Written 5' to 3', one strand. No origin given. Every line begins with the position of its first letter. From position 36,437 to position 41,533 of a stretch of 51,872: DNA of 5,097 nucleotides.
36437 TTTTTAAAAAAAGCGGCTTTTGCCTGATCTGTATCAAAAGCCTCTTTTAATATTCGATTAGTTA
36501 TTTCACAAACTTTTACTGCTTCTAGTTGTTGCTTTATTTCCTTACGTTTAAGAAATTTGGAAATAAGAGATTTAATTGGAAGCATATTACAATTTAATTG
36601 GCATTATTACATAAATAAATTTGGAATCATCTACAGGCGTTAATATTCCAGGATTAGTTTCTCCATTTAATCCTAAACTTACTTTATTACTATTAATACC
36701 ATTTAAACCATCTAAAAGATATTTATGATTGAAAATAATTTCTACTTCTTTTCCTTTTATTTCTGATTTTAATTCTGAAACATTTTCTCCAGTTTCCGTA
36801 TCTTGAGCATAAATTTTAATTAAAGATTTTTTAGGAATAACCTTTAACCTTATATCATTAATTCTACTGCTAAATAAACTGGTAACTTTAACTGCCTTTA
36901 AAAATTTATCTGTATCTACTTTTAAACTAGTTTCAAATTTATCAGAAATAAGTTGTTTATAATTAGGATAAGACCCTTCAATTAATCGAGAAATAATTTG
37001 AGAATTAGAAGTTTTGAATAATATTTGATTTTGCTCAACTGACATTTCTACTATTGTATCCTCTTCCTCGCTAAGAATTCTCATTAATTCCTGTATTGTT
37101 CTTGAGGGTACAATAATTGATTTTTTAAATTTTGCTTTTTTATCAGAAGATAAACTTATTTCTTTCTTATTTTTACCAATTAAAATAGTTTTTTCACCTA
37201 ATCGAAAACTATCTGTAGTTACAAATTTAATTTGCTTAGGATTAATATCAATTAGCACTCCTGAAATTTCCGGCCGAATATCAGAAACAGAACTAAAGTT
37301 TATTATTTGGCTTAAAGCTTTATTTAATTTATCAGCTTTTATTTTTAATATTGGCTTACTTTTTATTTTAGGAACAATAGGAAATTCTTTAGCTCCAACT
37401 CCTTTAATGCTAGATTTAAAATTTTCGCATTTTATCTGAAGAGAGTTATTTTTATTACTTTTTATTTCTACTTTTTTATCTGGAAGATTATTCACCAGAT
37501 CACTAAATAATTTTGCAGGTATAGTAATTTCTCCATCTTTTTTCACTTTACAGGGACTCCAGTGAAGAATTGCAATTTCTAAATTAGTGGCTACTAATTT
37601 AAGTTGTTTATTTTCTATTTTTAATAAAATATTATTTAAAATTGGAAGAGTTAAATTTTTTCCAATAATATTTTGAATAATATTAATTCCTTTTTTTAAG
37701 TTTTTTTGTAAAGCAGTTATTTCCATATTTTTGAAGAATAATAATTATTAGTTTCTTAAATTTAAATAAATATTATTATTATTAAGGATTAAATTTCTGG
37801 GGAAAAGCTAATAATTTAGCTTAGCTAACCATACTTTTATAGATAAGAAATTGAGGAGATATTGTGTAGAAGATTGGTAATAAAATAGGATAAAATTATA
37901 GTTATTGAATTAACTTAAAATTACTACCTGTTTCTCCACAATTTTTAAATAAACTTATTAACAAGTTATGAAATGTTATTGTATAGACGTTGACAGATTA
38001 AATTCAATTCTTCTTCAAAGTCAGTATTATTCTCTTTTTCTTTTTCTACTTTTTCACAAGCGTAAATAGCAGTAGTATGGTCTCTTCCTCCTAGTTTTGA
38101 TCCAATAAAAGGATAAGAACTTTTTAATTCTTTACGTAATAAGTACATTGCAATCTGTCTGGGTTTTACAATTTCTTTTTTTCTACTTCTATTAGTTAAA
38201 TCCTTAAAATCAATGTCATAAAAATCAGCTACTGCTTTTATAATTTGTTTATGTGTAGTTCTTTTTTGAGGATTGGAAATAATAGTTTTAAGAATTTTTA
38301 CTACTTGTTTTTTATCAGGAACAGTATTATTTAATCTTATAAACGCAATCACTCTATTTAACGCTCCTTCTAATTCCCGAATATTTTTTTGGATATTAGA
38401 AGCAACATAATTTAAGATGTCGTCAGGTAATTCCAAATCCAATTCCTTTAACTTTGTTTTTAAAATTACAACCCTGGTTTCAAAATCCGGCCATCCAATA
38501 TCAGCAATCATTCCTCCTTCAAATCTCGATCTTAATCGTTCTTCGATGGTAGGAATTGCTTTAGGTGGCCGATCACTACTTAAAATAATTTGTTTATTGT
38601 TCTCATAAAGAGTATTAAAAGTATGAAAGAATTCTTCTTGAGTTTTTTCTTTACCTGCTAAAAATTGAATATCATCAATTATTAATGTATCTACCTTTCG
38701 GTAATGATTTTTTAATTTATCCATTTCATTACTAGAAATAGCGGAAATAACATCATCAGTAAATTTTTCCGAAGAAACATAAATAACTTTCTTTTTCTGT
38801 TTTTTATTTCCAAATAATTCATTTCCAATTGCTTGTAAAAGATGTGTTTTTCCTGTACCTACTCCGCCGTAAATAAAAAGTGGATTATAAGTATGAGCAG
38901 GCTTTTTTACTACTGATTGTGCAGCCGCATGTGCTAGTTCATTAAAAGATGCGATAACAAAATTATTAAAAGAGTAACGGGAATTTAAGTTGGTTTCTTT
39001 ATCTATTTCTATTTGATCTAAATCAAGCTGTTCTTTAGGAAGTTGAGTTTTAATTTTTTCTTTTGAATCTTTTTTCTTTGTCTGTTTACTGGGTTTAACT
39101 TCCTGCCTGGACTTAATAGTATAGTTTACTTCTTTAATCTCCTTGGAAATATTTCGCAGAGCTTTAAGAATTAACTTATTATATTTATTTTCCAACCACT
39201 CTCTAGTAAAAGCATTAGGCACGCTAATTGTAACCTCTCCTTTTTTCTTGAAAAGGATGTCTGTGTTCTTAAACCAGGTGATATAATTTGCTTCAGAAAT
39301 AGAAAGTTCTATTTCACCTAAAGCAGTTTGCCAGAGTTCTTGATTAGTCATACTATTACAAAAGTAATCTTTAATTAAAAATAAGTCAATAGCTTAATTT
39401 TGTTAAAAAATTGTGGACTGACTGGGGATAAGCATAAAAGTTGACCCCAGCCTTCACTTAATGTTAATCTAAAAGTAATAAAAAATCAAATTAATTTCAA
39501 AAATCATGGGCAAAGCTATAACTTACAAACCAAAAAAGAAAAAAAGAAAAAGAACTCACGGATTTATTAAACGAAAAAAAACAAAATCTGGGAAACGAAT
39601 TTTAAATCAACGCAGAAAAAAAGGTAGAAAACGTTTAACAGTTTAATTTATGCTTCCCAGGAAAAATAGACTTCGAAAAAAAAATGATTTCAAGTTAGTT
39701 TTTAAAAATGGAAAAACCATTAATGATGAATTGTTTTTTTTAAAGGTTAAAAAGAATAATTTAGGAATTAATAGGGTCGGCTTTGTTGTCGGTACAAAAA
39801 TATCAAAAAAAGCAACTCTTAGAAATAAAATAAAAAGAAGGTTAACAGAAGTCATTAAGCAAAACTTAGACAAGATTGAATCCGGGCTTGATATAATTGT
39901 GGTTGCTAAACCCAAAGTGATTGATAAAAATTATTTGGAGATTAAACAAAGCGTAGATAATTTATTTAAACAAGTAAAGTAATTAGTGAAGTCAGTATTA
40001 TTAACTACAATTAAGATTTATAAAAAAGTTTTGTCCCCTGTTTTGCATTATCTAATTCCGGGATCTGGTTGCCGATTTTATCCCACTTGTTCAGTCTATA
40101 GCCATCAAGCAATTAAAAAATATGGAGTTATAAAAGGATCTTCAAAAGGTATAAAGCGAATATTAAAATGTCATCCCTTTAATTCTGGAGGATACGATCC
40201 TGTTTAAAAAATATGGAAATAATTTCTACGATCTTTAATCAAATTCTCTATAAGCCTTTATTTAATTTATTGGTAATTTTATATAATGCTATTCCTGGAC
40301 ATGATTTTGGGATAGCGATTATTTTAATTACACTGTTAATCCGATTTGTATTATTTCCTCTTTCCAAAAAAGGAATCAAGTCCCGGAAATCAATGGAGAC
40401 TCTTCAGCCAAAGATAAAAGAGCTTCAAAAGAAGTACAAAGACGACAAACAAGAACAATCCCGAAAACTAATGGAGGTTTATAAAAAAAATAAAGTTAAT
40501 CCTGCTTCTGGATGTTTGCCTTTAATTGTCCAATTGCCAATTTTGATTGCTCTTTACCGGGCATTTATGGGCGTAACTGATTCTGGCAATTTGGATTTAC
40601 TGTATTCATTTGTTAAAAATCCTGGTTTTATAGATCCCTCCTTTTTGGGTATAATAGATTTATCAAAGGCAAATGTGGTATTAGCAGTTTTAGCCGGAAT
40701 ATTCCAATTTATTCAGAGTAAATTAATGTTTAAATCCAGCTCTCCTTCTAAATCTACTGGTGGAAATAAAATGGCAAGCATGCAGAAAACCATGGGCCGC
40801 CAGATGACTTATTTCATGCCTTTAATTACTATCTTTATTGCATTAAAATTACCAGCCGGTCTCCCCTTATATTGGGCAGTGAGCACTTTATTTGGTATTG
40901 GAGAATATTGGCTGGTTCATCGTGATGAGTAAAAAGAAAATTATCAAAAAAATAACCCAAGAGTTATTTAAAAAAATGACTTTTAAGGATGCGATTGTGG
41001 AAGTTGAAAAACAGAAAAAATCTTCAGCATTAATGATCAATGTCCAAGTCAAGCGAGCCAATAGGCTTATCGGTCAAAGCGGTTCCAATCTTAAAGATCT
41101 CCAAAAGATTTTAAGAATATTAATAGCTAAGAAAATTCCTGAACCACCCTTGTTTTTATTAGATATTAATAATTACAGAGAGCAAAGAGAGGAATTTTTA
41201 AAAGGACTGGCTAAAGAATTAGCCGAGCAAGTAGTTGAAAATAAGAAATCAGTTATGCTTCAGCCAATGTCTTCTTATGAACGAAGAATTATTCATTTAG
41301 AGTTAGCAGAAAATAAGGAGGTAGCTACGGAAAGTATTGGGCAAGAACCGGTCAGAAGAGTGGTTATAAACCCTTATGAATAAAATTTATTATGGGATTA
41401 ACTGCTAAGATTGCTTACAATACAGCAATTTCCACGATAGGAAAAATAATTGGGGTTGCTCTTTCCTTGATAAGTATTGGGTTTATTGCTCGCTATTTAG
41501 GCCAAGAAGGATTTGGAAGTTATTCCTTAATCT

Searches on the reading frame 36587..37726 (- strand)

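Call 9: search_protein_families(library=pfam, proteins=[window:36587-37726:-], max_evalue=0.001)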
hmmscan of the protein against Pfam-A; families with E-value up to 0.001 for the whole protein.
window:36587-37726:- (379 aa): 3 families
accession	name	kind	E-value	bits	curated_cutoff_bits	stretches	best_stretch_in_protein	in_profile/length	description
PF02767.21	DNA_pol3_beta_2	-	3.3e-27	95.5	27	2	129-255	2-116/116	DNA polymerase III beta subunit, central domain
PF02768.20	DNA_pol3_beta_3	-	3e-25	88.8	27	1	257-377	1-120/121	DNA polymerase III beta subunit, C-terminal domain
PF00712.24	DNA_pol3_beta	-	4.3e-23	82.2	24.4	1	1-118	1-119/120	DNA polymerase III beta subunit, N-terminal domain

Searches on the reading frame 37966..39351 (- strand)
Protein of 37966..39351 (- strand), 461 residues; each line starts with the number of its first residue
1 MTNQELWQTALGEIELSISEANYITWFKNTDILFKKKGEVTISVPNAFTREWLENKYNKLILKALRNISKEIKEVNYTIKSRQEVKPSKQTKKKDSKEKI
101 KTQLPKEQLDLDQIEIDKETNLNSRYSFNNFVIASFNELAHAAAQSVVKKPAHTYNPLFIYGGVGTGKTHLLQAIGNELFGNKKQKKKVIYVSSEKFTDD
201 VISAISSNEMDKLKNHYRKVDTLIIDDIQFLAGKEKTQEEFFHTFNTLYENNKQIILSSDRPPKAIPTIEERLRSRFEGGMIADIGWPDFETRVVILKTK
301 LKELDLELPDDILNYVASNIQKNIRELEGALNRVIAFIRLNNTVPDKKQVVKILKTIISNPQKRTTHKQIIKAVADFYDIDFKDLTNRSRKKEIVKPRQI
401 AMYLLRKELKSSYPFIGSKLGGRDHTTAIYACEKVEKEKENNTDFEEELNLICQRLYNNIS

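Call 9: search_protein_families(library=pfam, proteins=[window:37966-39351:-], max_evalue=0.001)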
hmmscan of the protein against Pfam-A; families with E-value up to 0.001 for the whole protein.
window:37966-39351:- (461 aa): 11 families
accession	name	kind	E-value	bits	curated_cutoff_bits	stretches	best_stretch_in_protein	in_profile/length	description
PF00308.24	Bac_DnaA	-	3.9e-68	229.1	23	1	122-283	1-161/162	Bacterial DnaA ATPAse domain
PF08299.17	Bac_DnaA_C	-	7.4e-27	93.6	31.5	1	368-435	2-69/69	Bacterial dnaA protein helix-turn-helix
PF11638.13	DnaA_N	-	9.3e-16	57.8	24.6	1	4-66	1-64/65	DnaA N-terminal domain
PF01695.23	IstB_IS21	-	2.9e-09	37.2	24.1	1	157-261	94-194/238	IstB-like ATP binding protein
PF00004.35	AAA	-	3.2e-07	31.3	21.2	1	159-277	2-127/131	ATPase family associated with various cellular activities (AAA)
PF13173.12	AAA_14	-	5.1e-07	30.2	27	1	156-276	3-114/129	AAA domain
PF03969.22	AFG1_ATPase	-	1.7e-05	24.4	27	0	116-186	23-92/361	AFG1-like ATPase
PF01637.24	ATPase_2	-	1.9e-05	25.1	33.2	1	153-266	18-123/225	ATPase domain predominantly from Archaea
PF13401.12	AAA_22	-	2.9e-05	24.8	27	0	156-192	6-39/130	AAA domain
PF09848.15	SLFN-g3_helicase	-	0.00054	19.8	24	1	158-224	4-70/354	Schlafen group 3, DNA/RNA helicase domain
PF00225.29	Kinesin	-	0.00099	18.6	29.3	0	85-183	2-96/327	Kinesin motor domain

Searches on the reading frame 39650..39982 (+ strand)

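Call 9: search_protein_families(library=pfam, proteins=[window:39650-39982:+], max_evalue=0.001)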
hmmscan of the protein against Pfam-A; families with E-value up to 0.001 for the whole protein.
window:39650-39982:+ (110 aa): 1 family
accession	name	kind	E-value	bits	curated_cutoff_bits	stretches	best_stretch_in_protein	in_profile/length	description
PF00825.24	Ribonuclease_P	-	3.2e-26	92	22.3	1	2-109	1-108/109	Ribonuclease P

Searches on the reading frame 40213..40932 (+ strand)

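Call 9: search_protein_families(library=pfam, proteins=[window:40213-40932:+], max_evalue=0.001)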
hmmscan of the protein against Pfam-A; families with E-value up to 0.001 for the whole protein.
window:40213-40932:+ (239 aa): 1 family
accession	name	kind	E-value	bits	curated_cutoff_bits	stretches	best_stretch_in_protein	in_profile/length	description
PF02096.25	60KD_IMP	-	3.7e-55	186.8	35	1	32-236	1-162/163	60Kd inner membrane protein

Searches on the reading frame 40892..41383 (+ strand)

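Call 9: search_protein_families(library=pfam, proteins=[window:40892-41383:+], max_evalue=0.001)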
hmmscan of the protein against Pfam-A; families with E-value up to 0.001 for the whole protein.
window:40892-41383:+ (163 aa): 3 families
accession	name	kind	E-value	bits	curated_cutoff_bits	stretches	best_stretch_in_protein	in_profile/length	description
PF01424.28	R3H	-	3.5e-20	72.2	26.8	1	101-161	1-60/60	R3H domain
PF13083.13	KH_KhpA-B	-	1.9e-05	24.9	32.1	1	15-80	1-64/73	KhpA/KhpB, KH domain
PF07650.23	KH_2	-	0.00032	20.9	22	1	20-78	1-58/78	KH domain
